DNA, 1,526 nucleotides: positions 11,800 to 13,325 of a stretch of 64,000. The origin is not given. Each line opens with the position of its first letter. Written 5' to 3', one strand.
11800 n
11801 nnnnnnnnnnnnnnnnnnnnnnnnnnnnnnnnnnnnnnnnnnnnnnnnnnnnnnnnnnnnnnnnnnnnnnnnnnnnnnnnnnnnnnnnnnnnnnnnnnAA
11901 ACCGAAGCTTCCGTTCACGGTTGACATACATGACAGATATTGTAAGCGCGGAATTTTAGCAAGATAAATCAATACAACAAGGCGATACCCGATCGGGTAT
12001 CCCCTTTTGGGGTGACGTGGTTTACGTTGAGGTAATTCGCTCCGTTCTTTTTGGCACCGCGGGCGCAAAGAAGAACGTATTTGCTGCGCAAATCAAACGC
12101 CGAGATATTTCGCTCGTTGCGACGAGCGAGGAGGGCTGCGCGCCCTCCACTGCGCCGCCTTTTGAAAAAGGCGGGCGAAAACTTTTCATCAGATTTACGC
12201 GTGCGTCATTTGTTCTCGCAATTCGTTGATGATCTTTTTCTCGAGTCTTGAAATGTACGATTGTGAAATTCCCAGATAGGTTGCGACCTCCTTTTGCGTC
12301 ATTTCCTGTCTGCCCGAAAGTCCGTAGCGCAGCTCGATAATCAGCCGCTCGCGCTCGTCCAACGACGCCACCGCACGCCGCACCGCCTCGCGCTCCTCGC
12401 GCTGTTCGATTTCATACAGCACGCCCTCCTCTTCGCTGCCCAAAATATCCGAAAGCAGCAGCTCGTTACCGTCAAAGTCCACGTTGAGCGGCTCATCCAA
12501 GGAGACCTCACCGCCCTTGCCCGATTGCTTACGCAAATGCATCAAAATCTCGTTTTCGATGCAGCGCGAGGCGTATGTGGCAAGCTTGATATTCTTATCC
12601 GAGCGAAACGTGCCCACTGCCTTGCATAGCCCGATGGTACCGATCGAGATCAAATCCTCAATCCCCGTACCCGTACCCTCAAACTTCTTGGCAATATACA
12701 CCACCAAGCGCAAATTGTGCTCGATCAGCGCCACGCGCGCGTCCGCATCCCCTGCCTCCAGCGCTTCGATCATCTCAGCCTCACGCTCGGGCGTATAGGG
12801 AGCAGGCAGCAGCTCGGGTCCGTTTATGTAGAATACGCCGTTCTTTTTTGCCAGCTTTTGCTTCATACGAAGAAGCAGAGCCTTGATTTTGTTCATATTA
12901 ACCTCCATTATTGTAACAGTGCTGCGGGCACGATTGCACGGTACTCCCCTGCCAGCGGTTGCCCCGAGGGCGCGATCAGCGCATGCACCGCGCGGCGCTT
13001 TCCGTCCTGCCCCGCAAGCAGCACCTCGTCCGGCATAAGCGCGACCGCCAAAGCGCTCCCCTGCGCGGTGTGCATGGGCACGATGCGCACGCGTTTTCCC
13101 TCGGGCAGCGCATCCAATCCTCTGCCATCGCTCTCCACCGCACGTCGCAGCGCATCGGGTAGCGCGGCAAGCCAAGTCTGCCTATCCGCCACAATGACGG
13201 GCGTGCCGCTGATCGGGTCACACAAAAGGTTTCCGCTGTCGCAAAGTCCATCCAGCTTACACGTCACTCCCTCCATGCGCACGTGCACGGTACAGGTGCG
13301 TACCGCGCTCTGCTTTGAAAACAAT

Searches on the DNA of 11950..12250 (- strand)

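Call 30: search_rna_families(source=window, start=11950, end=12250, threshold=evalue, max_evalue=10)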
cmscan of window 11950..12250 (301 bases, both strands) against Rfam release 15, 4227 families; matches with E-value up to 10: 1.
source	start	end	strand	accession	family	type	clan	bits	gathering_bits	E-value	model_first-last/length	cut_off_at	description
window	11986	12079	-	RF02656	sot0042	Gene; sRNA;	-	10.5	88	1.7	1-174/174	no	Sense overlapping transcript RNA 0042 (sot)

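Call 40: search_dna_similar(query=window:12012-12193:-, collection=plasmids, mode=distant, max_evalue=0.001)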
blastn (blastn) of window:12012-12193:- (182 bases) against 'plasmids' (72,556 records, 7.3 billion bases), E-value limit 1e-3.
Records with a match: 1; places in all: 1; records where one place covers at least 80% of the query: 0.
Best place of each record, by identity: >=99% 1.
By first word of the organism name: Anaerotruncus 1.
By predicted mobility (MOB-suite, as given by PLSDB): non-mobilizable 1.
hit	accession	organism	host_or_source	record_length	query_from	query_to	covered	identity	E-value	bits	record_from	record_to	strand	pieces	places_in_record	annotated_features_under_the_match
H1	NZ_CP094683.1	Anaerotruncus colihominis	Homo sapiens,isolate,feces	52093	8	41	19%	100.0%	2e-7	63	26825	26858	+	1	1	none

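Call 41: search_dna_similar(query=window:12012-12193:-, collection=phages, mode=distant, max_evalue=0.001)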
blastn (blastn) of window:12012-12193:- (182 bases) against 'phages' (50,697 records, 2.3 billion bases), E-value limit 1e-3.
No match.
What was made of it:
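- On BOX / bcr1 / ERIC / Correia: There are no hits among phage records, and the single plasmid hit is to Anaerotruncus (calls 40, 41).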

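Call 43: get_annotated_region(hit=H1, flank=1500)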
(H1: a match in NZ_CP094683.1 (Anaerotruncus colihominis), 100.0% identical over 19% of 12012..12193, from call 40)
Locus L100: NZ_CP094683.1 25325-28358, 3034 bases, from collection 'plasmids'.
description: Anaerotruncus colihominis strain VE303-02 plasmid unnamed, complete sequence
organism: Anaerotruncus colihominis (NCBI taxid 169435)
taxonomy: Bacteria; Bacillota; Clostridia; Eubacteriales; Oscillospiraceae; Anaerotruncus; Anaerotruncus colihominis
host: -; source: Homo sapiens,isolate,feces; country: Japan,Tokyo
typing (MOB-suite, as given by PLSDB): non-mobilizable
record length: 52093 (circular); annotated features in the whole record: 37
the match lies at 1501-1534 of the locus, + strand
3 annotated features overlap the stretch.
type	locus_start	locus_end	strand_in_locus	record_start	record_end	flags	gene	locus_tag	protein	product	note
CDS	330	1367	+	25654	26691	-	-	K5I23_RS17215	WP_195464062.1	LacI family DNA-binding transcriptional regulator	GO:0006351 - DNA-templated transcription [Evidence IEA]; GO:0045892 - negative regulation of DNA-templated ...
CDS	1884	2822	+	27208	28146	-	-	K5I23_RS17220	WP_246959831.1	alpha/beta hydrolase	-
CDS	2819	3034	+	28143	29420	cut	-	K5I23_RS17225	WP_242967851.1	hypothetical protein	-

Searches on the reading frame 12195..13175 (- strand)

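Call 14: search_protein_families(library=pfam, proteins=[window:12195-13175:-])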
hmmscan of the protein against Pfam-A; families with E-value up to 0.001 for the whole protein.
window:12195-13175:- (326 aa): 4 families
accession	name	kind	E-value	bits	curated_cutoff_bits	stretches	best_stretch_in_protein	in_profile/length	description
PF04542.20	Sigma70_r2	-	2e-17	63.1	24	1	150-218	1-69/71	Sigma-70 region 2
PF04545.22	Sigma70_r4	-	2.7e-14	52.9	24.1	1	268-321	1-50/50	Sigma-70, region 4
PF01381.28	HTH_3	-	1.1e-06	29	23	1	290-314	8-32/55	Helix-turn-helix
PF08281.18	Sigma70_r4_2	-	0.00035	20.6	25.7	1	262-306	1-41/54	Sigma-70, region 4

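Call 77: search_protein_families(library=ncbifam, proteins=[window:12195-13175:-], max_evalue=0.00001)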
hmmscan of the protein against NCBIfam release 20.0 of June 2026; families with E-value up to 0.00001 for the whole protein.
window:12195-13175:- (326 aa): 51 families (the best 25 are shown)
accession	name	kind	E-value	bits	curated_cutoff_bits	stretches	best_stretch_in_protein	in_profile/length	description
NF006158.0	PRK08301.1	equivalog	5.4e-98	327.2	339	1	93-324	6-238/241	RNA polymerase sporulation sigma factor SigE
TIGR02835.1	spore_sigmaE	equivalog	6.4e-91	303.9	348.6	1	101-324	7-231/234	RNA polymerase sporulation sigma factor SigE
NF004471.0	PRK05803.1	subfamily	2.3e-76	256.1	252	1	114-325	20-230/235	RNA polymerase sporulation sigma factor SigK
TIGR02846.1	spore_sigmaK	equivalog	2.5e-73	246.4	298.65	1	114-322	17-225/227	RNA polymerase sporulation sigma factor SigK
TIGR02980.1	SigBFG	subfamily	3.7e-34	118.4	234.35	2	224-323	136-226/227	SigB/SigF/SigG family RNA polymerase sigma factor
NF004052.0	PRK05572.1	subfamily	1.7e-33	116.2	311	2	130-217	17-104/252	SigF/SigG family RNA polymerase sporulation sigma factor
TIGR02885.1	spore_sigF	equivalog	7e-32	111.1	321.45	2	136-216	2-82/231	RNA polymerase sporulation sigma factor SigF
TIGR02937.1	sigma70-ECF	superfamily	5.5e-31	107.4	42.9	1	145-323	1-165/165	sigma-70 family RNA polymerase sigma factor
NF006071.0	PRK08215.1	equivalog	1.1e-29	103.8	372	2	130-218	22-110/258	RNA polymerase sporulation sigma factor SigG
TIGR02394.1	rpoS_proteo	equivalog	1.6e-28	100.1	378.7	2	128-217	29-118/285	RNA polymerase sigma factor RpoS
TIGR02850.1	spore_sigG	equivalog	4.2e-28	98.5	457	2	130-217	19-106/254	RNA polymerase sporulation sigma factor SigG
TIGR02997.1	Sig70-cyanoRpoD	subfamily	2.4e-27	96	384.5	2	132-217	62-146/298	RNA polymerase sigma factor, RpoD/SigA family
TIGR02393.1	RpoD_Cterm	equivalog_domain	1.8e-24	86.7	354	2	147-211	2-66/238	RNA polymerase sigma factor RpoD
NF041931.2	MzaA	equivalog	2.8e-24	85.9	800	2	131-209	462-539/726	MZA anti-phage system associated sigma-70 family RNA polymerase sigma factor MzaA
NF004207.0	PRK05657.1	equivalog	7.7e-24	84.6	394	2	127-210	71-154/329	RNA polymerase sigma factor RpoS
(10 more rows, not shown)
